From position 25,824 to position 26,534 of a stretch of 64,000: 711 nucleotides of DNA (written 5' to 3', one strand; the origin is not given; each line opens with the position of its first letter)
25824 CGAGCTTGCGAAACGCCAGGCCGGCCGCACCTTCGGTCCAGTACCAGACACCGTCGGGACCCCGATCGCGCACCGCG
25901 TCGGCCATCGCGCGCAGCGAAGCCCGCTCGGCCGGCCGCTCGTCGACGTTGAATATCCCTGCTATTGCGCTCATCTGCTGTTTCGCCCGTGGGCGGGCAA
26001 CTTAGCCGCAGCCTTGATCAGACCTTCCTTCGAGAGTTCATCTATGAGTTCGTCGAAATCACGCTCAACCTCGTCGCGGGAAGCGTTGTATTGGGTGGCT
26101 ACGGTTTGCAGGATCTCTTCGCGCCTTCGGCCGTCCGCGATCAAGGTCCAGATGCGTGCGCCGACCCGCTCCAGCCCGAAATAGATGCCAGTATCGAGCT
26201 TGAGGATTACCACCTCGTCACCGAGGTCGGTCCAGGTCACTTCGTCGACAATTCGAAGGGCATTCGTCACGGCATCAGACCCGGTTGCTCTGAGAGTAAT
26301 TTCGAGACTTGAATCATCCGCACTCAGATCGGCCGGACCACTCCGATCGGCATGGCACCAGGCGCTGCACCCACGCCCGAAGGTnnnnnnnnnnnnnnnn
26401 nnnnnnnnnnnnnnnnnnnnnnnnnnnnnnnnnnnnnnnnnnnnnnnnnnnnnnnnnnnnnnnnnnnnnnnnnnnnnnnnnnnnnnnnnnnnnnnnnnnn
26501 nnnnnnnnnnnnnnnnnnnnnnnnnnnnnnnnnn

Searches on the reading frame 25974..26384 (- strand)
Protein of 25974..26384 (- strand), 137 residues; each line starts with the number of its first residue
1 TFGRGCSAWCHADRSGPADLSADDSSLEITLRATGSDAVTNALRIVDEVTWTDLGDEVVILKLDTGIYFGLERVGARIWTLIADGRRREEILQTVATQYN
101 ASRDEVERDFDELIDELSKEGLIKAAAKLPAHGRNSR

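Call 77: search_protein_families(library=ncbifam, proteins=[window:25974-26384:-], max_evalue=0.01)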
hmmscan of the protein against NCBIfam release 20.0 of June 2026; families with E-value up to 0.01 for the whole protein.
window:25974-26384:- (137 aa): 6 families
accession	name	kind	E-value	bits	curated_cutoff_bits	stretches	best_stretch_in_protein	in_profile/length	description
NF033536.1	lasso_PqqD_Bac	exception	1.8e-13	50.4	80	1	49-124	12-87/88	lasso peptide biosynthesis PqqD family chaperone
NF033530.1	lasso_PqqD_Strm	exception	1.2e-11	44.6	70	1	48-123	3-78/78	lasso peptide biosynthesis PqqD family chaperone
TIGR04302.1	geo_PqqD_fam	equivalog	4.2e-07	30.3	100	1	61-124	39-101/102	GeoRSP system PqqD family peptide chaperone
TIGR04248.1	SCM_PqqD_rel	equivalog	0.0017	18.5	100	1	53-123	11-81/84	SynChlorMet cassette protein ScmD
TIGR03859.1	PQQ_PqqD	equivalog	0.0071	16.2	46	1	69-123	27-80/81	pyrroloquinoline quinone biosynthesis peptide chaperone PqqD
TIGR04353.1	PqqD_rel_X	equivalog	0.0072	17.3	35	0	68-124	15-74/74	HPr-rel-A system PqqD family peptide chaperone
